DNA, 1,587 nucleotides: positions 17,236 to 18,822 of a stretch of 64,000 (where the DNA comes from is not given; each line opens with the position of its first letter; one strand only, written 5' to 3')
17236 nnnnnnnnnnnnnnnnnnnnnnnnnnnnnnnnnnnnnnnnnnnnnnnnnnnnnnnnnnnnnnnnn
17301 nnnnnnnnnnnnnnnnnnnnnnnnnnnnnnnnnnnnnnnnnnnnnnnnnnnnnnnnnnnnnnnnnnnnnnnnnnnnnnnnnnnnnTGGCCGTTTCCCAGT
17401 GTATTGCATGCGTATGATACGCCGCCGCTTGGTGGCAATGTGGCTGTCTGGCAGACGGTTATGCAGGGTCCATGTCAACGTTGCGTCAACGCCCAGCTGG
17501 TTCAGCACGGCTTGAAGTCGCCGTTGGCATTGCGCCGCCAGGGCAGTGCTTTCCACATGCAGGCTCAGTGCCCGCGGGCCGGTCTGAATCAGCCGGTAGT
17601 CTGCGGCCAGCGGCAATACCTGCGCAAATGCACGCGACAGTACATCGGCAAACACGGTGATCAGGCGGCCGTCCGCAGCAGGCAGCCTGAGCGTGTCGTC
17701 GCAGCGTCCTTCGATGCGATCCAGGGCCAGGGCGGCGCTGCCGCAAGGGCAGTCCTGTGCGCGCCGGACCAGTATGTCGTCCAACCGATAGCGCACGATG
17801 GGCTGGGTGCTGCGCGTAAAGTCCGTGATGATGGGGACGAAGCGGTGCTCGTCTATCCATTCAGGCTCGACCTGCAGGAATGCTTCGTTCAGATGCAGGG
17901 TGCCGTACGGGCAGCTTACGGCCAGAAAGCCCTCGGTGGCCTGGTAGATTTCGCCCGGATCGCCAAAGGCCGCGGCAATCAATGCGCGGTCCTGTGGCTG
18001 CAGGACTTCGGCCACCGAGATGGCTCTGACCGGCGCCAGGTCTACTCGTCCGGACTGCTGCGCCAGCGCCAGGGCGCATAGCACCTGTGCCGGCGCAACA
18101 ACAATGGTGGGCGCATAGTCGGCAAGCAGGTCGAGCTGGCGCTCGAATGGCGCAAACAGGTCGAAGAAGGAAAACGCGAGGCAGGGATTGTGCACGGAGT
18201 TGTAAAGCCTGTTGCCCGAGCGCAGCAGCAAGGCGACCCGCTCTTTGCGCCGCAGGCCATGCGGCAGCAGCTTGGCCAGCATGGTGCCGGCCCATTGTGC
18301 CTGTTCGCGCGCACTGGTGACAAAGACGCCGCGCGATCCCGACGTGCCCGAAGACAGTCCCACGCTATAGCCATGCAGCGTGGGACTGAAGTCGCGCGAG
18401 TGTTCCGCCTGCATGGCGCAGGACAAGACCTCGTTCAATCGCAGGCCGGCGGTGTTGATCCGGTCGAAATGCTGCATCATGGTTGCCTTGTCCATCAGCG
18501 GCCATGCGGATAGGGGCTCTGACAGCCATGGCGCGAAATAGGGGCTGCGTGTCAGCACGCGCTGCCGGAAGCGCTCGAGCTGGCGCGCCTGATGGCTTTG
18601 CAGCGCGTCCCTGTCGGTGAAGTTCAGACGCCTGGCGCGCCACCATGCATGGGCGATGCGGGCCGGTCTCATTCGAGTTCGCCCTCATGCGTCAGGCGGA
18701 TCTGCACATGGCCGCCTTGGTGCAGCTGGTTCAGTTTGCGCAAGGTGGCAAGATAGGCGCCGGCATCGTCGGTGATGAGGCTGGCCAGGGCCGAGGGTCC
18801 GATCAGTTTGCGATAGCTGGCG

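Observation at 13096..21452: Seven-gene translationally coupled lipid/secondary-metabolite operon of unknown product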

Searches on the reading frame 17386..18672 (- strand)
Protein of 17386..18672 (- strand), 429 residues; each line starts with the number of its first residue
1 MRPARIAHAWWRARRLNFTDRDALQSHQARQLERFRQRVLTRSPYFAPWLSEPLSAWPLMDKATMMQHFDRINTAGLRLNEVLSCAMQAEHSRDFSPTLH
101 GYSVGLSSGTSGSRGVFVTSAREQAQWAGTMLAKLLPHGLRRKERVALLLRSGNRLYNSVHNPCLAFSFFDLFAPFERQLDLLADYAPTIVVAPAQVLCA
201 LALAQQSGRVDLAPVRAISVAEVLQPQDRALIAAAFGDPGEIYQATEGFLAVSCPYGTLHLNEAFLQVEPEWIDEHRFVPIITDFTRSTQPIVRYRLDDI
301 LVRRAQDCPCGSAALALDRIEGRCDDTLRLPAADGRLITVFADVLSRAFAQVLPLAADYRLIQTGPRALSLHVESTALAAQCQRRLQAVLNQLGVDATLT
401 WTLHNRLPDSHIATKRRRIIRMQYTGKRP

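Call 4: search_protein_families(library=pfam, proteins=[window:17386-18672:-], max_evalue=0.01)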
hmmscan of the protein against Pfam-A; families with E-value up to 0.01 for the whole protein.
window:17386-18672:- (429 aa): 0 families

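Call 5: search_protein_families(library=ncbifam, proteins=[window:17386-18672:-], max_evalue=0.01)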
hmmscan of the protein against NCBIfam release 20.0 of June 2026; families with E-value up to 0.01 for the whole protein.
window:17386-18672:- (429 aa): 6 families
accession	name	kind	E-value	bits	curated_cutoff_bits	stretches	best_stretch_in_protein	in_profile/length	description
TIGR02304.1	aden_form_hyp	equivalog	3.3e-147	491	251.9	1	5-422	4-427/430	F390 synthetase-related protein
NF045666.1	DVU1553_fam_AMP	equivalog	1.7e-09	37.2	300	1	16-323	11-330/331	DVU_1553 family AMP-dependent CoA ligase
NF041217.1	BagE_FevW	exception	3e-08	33.1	800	1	172-324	148-311/424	bagremycin/ferroverdin synthetase BagE/FevW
NF041878.1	paak_haloarch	equivalog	7.7e-06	24.7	700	1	281-329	282-330/427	phenylacetate--CoA ligase PaaK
TIGR02155.1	PA_CoA_ligase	equivalog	0.00013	20.7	646.3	1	281-362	277-350/422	phenylacetate--CoA ligase PaaK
NF053551.1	FlxY_rubin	equivalog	0.0011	17.8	520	1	281-330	280-329/424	flexirubin biosynthesis putative acyl-CoA ligase FlxY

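Call 9: find_homologous_proteins(query=window:17386-18672:-)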
Query window:17386-18672:- (429 aa): 2611 proteins with E <= 0.001 among 8000 candidates; the best 120 are listed.
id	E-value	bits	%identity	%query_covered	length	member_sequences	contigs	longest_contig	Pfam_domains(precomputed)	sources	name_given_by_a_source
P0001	3.9e-286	966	100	100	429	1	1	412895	-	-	-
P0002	2.5e-176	605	66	99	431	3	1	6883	-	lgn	-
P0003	1.8e-174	599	66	100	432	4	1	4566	-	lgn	-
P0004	9.5e-169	580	63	100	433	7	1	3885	-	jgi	jgi:putative adenylate-forming enzyme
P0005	1.2e-166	573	62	99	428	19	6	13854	-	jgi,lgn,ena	jgi:putative adenylate-forming enzyme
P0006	2.9e-166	572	62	98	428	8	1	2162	-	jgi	jgi:putative adenylate-forming enzyme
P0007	7.2e-165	567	62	100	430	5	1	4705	-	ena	-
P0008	2.5e-164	565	62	98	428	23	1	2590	-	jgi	jgi:putative adenylate-forming enzyme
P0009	3.3e-164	565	61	99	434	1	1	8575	-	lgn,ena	-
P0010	2.9e-163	562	62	98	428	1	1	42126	-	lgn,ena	-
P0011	3.1e-163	562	62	98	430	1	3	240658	-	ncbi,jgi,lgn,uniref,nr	ncbi:F390 synthetase-related protein [Paraburkholderia phenazinium]|jgi:putative adenylate-forming e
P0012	8.6e-163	560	62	98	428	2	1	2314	-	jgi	jgi:putative adenylate-forming enzyme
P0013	2.2e-162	559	61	98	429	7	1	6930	-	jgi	jgi:putative adenylate-forming enzyme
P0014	3.6e-162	558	63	93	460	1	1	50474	-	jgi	-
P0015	4.1e-161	555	62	96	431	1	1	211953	-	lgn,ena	-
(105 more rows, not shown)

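Call 12: find_related_loci(query=A1, collection=genome_contigs, flank=10000)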
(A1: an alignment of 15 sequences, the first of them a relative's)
Query A1 (429 aa) in genome_contigs; peptide patterns used: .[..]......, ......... (x = any residue, [..] = any of these).
429 stretches matched a pattern; 402 encode a relative of the query (tblastn E <= 1e-3); the best 80 are kept; 80 distinct loci.
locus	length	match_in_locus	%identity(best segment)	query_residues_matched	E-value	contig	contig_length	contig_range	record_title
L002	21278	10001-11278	65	1-423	2e-177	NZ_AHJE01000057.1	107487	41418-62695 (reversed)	Cupriavidus basilensis OR16 contig057, whole genome shotgun sequence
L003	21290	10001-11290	63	1-428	4e-173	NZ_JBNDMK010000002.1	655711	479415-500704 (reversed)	Paraburkholderia sp. GAS41 Ga0573055_02, whole genome shotgun sequence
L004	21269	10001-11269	62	1-421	3e-168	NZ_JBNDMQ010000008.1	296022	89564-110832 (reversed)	Paraburkholderia sp. EB58 Ga0573036_008, whole genome shotgun sequence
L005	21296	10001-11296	61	1-429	2e-166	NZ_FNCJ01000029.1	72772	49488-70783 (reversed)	Paraburkholderia phenazinium strain LMG 2247, whole genome shotgun sequence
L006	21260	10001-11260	62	12-429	7e-166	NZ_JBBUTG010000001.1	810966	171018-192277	Ideonella lacteola strain DXS29W DXS29W_ctg001, whole genome shotgun sequence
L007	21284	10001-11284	61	5-426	2e-165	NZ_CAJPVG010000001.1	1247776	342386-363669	Ralstonia mannitolilytica strain LMG 6866 isolate LMG 6866, whole genome shotgun sequence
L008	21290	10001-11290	62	1-423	3e-165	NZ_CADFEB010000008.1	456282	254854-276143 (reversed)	Burkholderia ubonensis strain LMG 20358, whole genome shotgun sequence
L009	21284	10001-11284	60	5-426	7e-165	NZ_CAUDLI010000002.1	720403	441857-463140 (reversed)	Ralstonia sp. LMG 32965 2, whole genome shotgun sequence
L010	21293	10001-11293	60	1-429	2e-164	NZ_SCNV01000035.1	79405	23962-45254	Burkholderia sp. 4M9327F10 NODE_35_length_79405_cov_14.843856, whole genome shotgun sequence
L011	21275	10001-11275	59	1-423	4e-164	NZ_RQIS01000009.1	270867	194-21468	Paraburkholderia dinghuensis strain DHOA04 scaffold9, whole genome shotgun sequence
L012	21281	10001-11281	58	1-423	9e-164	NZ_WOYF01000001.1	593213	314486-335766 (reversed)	Budvicia diplopodorum strain D9 Scaffold1_1, whole genome shotgun sequence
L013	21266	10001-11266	61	5-420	4e-163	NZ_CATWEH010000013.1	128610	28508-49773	Ralstonia edaphi strain LMG 6871 isolate LMG 6871 13, whole genome shotgun sequence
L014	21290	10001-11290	61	1-423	2e-162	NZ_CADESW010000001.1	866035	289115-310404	Burkholderia stagnalis strain LMG 28156, whole genome shotgun sequence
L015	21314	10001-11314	60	1-429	7e-162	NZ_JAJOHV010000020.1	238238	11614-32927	Chromobacterium piscinae strain DSM 23278 contig_0000020, whole genome shotgun sequence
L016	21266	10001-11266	60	5-420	1e-161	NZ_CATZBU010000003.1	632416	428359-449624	Ralstonia psammae strain LMG 19083 isolate LMG 19083 3, whole genome shotgun sequence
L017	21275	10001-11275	59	1-423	3e-161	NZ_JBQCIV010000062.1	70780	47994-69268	MAG: Trinickia sp. isolate bin876 k141_801244, whole genome shotgun sequence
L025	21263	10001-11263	60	5-419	9e-160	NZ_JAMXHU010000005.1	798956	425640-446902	Ralstonia mojiangensis strain 21MJYT02-10 Scaffold5, whole genome shotgun sequence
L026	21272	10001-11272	59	3-420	3e-159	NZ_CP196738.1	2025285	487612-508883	Ralstonia sp. 25C plasmid p25C, complete sequence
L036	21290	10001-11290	58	5-424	5e-155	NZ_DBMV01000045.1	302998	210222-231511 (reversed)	MAG: Ralstonia sp. UBA689 UBA689_contig_124, whole genome shotgun sequence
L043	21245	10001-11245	57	10-422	5e-151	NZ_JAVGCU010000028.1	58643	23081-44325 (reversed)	Serratia fonticola strain RP0009 contig00028, whole genome shotgun sequence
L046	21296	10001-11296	55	1-429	2e-150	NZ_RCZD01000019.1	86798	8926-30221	Ewingella americana strain E4 scaffold19.1, whole genome shotgun sequence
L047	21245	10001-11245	57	10-422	4e-150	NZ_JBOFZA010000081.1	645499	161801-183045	MAG: Serratia sp. (in: enterobacteria) isolate WFFMC_MAG_486 k139_71393_flag=0_multi=42.5286_len=645499, whole genome sh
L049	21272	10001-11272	56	1-422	6e-150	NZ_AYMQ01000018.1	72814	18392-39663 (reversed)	Serratia sp. H1w Contig18, whole genome shotgun sequence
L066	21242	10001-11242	57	10-421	9e-148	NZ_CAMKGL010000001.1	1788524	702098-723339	Serratia quinivorans isolate 6bc90734-a76c-11e8-a962-3c4a9275d6c8 ERS2677028SCcontig000001, whole genome shotgun sequenc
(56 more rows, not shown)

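Call 18: search_protein_families(library=pfam, proteins=[L049:12952-14103:+, L017:6523-7224:+, L036:6354-7058:+, L025:5717-6352:+, L016:4115-4996:+, L026:5019-5702:+, L043:5386-6108:+, L066:5380-6057:+, L047:3722-5266:+], max_evalue=0.01)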
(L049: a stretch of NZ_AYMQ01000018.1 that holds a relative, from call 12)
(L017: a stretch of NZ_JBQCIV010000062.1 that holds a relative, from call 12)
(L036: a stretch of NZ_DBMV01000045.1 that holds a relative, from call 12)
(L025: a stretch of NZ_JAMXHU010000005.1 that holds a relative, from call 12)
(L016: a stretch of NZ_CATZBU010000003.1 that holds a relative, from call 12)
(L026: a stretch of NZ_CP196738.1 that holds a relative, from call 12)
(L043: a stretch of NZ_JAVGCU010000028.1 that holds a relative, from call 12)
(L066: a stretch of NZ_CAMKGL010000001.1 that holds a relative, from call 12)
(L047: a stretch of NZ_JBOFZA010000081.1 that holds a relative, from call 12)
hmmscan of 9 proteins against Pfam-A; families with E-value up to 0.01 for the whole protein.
L049:12952-14103:+ (383 aa): 2 families
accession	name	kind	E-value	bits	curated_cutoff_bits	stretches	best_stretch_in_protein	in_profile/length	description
PF00487.30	FA_desaturase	-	4.2e-30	105.8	29.7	1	91-361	4-251/253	Fatty acid desaturase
PF20082.4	DUF6476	-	0.0041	17.4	24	0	257-311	11-65/91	Family of unknown function (DUF6476)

L017:6523-7224:+ (233 aa): 0 families

L036:6354-7058:+ (234 aa): 4 families
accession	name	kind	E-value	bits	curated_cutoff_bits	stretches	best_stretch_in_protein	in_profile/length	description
PF00027.35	cNMP_binding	-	3.5e-14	53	27.5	1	42-128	2-88/89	Cyclic nucleotide-binding domain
PF13545.12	HTH_Crp_2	-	4.3e-11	43.1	27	1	162-230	2-68/70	Crp-like helix-turn-helix domain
PF12802.13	MarR_2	-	0.00028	21.4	27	1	182-216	17-52/61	MarR family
PF13412.12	HTH_24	-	0.00066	19.6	21.9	1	185-215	18-48/48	Winged helix-turn-helix DNA-binding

L025:5717-6352:+ (211 aa): 1 family
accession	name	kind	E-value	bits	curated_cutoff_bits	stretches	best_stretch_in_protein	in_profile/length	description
PF01323.26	DSBA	-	3e-33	115.7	25.6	1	4-188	1-190/191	DSBA-like thioredoxin domain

L016:4115-4996:+ (293 aa): 1 family
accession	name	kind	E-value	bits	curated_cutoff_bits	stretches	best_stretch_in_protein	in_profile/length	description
PF01144.29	CoA_trans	-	1.8e-39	135.8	23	1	48-266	3-216/217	Coenzyme A transferase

L026:5019-5702:+ (227 aa): 1 family
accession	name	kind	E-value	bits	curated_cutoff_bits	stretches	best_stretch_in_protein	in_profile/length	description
PF01144.29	CoA_trans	-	2.3e-28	99.5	23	1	10-205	2-214/217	Coenzyme A transferase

L043:5386-6108:+ (240 aa): 1 family
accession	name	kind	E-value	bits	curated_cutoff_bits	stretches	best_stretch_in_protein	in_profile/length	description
PF02613.20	Nitrate_red_del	-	5.6e-16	59.3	22.2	1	52-158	22-134/136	Nitrate reductase delta subunit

L066:5380-6057:+ (225 aa): 1 family
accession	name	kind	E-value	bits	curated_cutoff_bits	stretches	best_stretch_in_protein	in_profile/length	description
PF02665.19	Nitrate_red_gam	-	2.6e-77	259.7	22.9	1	5-224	1-217/217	Nitrate reductase gamma subunit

L047:3722-5266:+ (514 aa): 8 families
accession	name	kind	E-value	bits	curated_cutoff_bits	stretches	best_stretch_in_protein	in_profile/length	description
PF13247.11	Fer4_11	-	3.7e-37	127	26.2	1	175-271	2-99/100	4Fe-4S dicluster domain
PF14711.11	Nitr_red_bet_C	-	3.2e-30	104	27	1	358-436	1-81/81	Respiratory nitrate reductase beta C-terminal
PF13237.11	Fer4_10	-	1.2e-10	41.6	25.5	1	178-227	4-53/53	4Fe-4S dicluster domain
PF12838.12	Fer4_7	-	3.7e-09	37.4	27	1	183-229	2-51/52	4Fe-4S dicluster domain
PF12837.12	Fer4_6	-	4.5e-06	26.8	25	0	208-229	1-22/24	4Fe-4S binding domain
PF12797.12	Fer4_2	-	4.5e-05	23.6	24.5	1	9-27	3-21/22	4Fe-4S binding domain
PF13187.11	Fer4_9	-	0.00035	21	27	1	183-229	2-50/52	4Fe-4S dicluster domain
PF25160.1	LdpA_Fe-S-bd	-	0.0074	16.5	27.6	1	185-231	4-43/49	LdpA Fe-S cluster-binding domain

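Call 22: search_solved_structures(query=window:17386-18672:-, max_evalue=0.01)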
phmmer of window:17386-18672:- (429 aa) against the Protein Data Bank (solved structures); distinct sequences matched with E-value up to 0.01: 5.
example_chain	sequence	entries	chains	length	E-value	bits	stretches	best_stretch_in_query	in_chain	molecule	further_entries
4r1l_A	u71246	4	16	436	2.6e-07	33.2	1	101-330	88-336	Phenylacetate-coenzyme A ligase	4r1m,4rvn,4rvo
9s3l_A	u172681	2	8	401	2e-06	30.3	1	166-316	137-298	Phenylacetate-CoA ligase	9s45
6wuq_A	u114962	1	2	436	3e-05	26.4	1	172-424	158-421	AjiA1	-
6siw_A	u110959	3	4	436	0.0006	22.1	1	173-424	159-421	PaaK-like ligase (AMP-dependent synthetase and ligase) | AMP-dependent synthetase and ligase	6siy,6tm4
6siw_B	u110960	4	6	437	0.00061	22.1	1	173-424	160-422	PaaK-like ligase (AMP-dependent synthetase and ligase) | AMP-dependent synthetase and ligase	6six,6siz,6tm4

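Call 57: search_protein_families(library=pfam, proteins=[L046:11266-12276:+, L046:12276-13403:+, L046:13613-15238:+], max_evalue=0.01)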
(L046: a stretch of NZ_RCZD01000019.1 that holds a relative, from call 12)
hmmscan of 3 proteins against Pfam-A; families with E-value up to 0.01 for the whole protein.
L046:11266-12276:+ (337 aa): 7 families
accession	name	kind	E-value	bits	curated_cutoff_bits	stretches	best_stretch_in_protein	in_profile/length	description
PF01370.27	Epimerase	-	1.6e-29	103.5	20.9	1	20-231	1-230/240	NAD dependent epimerase/dehydratase family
PF01073.25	3Beta_HSD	-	4.1e-16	59.3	22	1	21-202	1-206/280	3-beta hydroxysteroid dehydrogenase/isomerase family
PF07993.18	NAD_binding_4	-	2.9e-12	46.8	20.1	1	65-194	77-231/258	Male sterility protein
PF04321.23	RmlD_sub_bind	-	3.7e-12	46.4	27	1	19-224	2-198/287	RmlD substrate binding domain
PF16363.11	GDP_Man_Dehyd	-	1.5e-08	34.9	27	1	75-169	74-171/332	GDP-mannose 4,6 dehydratase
PF13460.12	NAD_binding_10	-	1.2e-06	28.9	27.2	1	24-175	1-144/184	NAD(P)H-binding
PF02719.21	Polysacc_synt_2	-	0.00069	19.3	20.2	0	20-124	1-128/293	Polysaccharide biosynthesis protein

L046:12276-13403:+ (376 aa): 3 families
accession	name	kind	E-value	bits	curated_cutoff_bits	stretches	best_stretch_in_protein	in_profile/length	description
PF13506.12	Glyco_transf_21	-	1.4e-33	116.2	21.7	1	100-265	9-173/174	Glycosyl transferase family 21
PF13632.12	Glyco_trans_2_3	-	6.8e-14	52.6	27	1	124-306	1-180/198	Glycosyl transferase family group 2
PF13641.12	Glyco_tranf_2_3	-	7.9e-14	52.7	27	1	48-261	13-227/230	Glycosyltransferase like family 2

L046:13613-15238:+ (542 aa): 15 families
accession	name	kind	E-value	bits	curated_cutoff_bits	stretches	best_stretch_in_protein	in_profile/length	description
PF00005.33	ABC_tran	-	2.9e-64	216.2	25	2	305-453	4-136/137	ABC transporter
PF08352.17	oligo_HPY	-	4.8e-14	52.9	27.1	2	505-537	1-33/65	Oligopeptide/dipeptide transporter, C-terminal region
PF02463.25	SMC_N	-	1.5e-10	41.4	40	1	315-499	27-211/220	RecF/RecN/SMC N terminal domain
PF13304.12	AAA_21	-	1.8e-08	35.3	27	1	105-218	187-303/304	AAA domain, putative AbiEii toxin, Type IV TA system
PF13401.12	AAA_22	-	4.1e-07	30.8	27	1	313-468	6-104/130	AAA domain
PF13555.12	AAA_29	-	2.9e-05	24.2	27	0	307-333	17-43/61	P-loop containing region of AAA domain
PF20703.3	nSTAND1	-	0.00066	19.9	27.1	0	24-60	23-57/379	Novel STAND NTPase 1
PF01078.27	Mg_chelatase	-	0.00082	19.3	20.3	0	37-61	25-49/207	Magnesium chelatase, subunit ChlI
PF06745.19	ATPase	-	0.0016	18.3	26.6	0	33-52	18-37/231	KaiC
PF20720.3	nSTAND3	-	0.0023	18.1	27.2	0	314-370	19-71/155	Novel STAND NTPase 3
PF13481.12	AAA_25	-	0.0043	17.1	27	0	32-55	31-54/195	AAA domain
PF05729.18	NACHT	-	0.0047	17.2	26.7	0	317-372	5-62/167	NACHT domain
PF13245.12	AAA_19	-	0.0059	17.2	25.1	0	313-353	12-52/134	AAA domain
PF00004.35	AAA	-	0.0071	17.2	21.2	0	317-351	3-35/131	ATPase family associated with various cellular activities (AAA)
PF00931.28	NB-ARC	-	0.0081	15.9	23.5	0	313-334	19-40/248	NB-ARC domain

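Call 83: search_protein_families(library=ncbifam, proteins=[L049:12952-14103:+, L017:6523-7224:+, L046:12276-13403:+, L046:11266-12276:+, L091:9791-10879:+], max_evalue=0.001)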
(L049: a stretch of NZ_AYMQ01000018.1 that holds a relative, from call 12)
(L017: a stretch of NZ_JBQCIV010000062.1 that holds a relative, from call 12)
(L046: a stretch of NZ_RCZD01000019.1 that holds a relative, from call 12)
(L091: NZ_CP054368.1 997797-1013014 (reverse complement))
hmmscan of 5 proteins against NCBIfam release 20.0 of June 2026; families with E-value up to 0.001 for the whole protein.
L049:12952-14103:+ (383 aa): 2 families
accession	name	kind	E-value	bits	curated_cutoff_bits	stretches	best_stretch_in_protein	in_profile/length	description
NF052549.1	FAdesatDesBBac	equivalog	4.8e-12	45.8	500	1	62-162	35-129/340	Delta(10) desaturase DesB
NF052548.1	FAdesatDesABac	equivalog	9.1e-06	25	500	0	235-334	184-278/328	Delta(5) desaturase DesA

L017:6523-7224:+ (233 aa): 0 families

L046:12276-13403:+ (376 aa): 1 family
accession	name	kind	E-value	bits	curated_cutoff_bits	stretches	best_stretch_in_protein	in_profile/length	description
TIGR03472.1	HpnI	equivalog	2.3e-20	72.8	310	1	22-373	27-370/373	bacteriohopanetetrol glucosamine biosynthesis glycosyltransferase HpnI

L046:11266-12276:+ (337 aa): 18 families
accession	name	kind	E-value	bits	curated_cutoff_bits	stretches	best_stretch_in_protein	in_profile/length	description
NF042422.1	oxyalk_red_OleD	equivalog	7.6e-37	127.4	580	1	19-316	2-310/329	2-alkyl-3-oxoalkanoate reductase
NF042423.1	oxyalk_red_Shew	equivalog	2.5e-33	115.6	580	1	19-315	10-316/331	2-alkyl-3-oxoalkanoate reductase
TIGR01746.1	Thioester-redct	subfamily_domain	6.9e-17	61.7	213.35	1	69-259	81-283/371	thioester reductase domain-containing protein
TIGR01179.1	galE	equivalog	8e-15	54.5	262.3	1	19-166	1-160/332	UDP-glucose 4-epimerase GalE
TIGR03466.1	HpnA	hypoth_equivalog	8.9e-15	54.4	367.65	1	19-335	2-323/327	hopanoid-associated sugar epimerase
TIGR01214.1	rmlD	equivalog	2e-09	37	224.05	1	20-182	2-155/285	dTDP-4-dehydrorhamnose reductase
TIGR01181.1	dTDP_gluc_dehyt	equivalog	3.4e-09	36.2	365.1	1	20-256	2-261/321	dTDP-glucose 4,6-dehydratase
TIGR02197.1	heptose_epim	equivalog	4.9e-09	35.8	274.6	1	20-163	1-150/316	ADP-glyceromanno-heptose 6-epimerase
TIGR01777.1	yfcH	hypoth_equivalog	4.4e-08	33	207.35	1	20-263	1-252/292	TIGR01777 family oxidoreductase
NF007956.0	PRK10675.1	subfamily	2.7e-07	30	394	1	60-163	59-161/338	UDP-glucose 4-epimerase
NF047350.1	aureusi_NRPS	equivalog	3.9e-07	27.3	2500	1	70-162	2100-2197/2373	aureusimine non-ribosomal peptide synthetase AusA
TIGR04180.1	EDH_00030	hypoth_equivalog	1.1e-06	28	475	1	78-223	72-222/297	NAD-dependent 4,6-dehydratase LegB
NF005539.0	PRK07201.1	equivalog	1e-05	24.5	549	1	72-179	74-179/657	SDR family oxidoreductase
NF043036.1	ErythonDh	equivalog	6.1e-05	22.4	325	1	19-165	2-163/321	D-erythronate dehydrogenase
TIGR02622.1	CDP_4_6_dhtase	equivalog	7.7e-05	22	278.45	1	74-165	75-168/352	CDP-glucose 4,6-dehydratase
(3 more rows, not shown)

L091:9791-10879:+ (363 aa): 1 family
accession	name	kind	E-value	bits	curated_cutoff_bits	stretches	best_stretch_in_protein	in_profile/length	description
NF045688.1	BCarotHydoxCrtR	equivalog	0.00011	21.4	475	1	50-143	31-121/297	beta-carotene hydroxylase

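Call 89: find_encoding_contigs(protein=P0002, flank=8000, max_places=2)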
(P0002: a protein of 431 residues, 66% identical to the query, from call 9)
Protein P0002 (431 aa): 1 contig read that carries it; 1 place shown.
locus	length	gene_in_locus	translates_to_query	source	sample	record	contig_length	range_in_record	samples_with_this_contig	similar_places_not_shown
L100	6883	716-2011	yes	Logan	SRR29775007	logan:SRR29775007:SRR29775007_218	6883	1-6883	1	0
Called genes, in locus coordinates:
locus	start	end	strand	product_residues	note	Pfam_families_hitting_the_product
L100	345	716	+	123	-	-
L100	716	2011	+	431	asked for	-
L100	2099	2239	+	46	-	-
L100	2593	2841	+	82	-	-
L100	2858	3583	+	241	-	PF00072:Response_reg, PF00486:Trans_reg_C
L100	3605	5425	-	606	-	PF00563:EAL, PF00990:GGDEF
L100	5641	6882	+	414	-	?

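Call 90: find_encoding_contigs(protein=P0009, flank=8000, max_places=2)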
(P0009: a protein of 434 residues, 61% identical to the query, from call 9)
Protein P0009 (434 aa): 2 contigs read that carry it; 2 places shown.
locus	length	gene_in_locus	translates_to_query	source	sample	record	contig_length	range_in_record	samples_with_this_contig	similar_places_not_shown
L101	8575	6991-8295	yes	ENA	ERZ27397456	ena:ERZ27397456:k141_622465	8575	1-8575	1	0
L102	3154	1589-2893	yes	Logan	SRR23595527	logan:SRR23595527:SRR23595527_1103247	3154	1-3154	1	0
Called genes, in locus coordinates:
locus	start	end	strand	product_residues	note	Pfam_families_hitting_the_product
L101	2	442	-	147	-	?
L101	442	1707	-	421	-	PF01547:SBP_bac_1, PF13416:SBP_bac_8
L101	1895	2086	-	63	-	PF01168:Ala_racemase_N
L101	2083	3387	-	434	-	PF00070:Pyr_redox (faint), PF00890:FAD_binding_2 (weak), PF01266:DAO, PF01494:FAD_binding_3 (faint), PF07992:Pyr_redox_2 (weak), PF13450:NAD_binding_8 (weak)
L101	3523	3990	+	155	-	PF01047:MarR (weak), PF12802:MarR_2 (weak), PF13404:HTH_AsnC-type, PF13412:HTH_24, PF01037:AsnC_trans_reg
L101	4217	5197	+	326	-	PF08545:ACP_syn_III, PF08541:ACP_syn_III_C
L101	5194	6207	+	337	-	PF00106:adh_short (weak), PF01073:3Beta_HSD, PF01370:Epimerase, PF04321:RmlD_sub_bind, PF05368:NmrA (weak), PF07993:NAD_binding_4, PF13460:NAD_binding_10, PF16363:GDP_Man_Dehyd (weak)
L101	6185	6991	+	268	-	PF00753:Lactamase_B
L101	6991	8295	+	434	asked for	-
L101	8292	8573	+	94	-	?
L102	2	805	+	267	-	?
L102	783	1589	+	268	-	PF00753:Lactamase_B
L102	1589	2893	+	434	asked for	-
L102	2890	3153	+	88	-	?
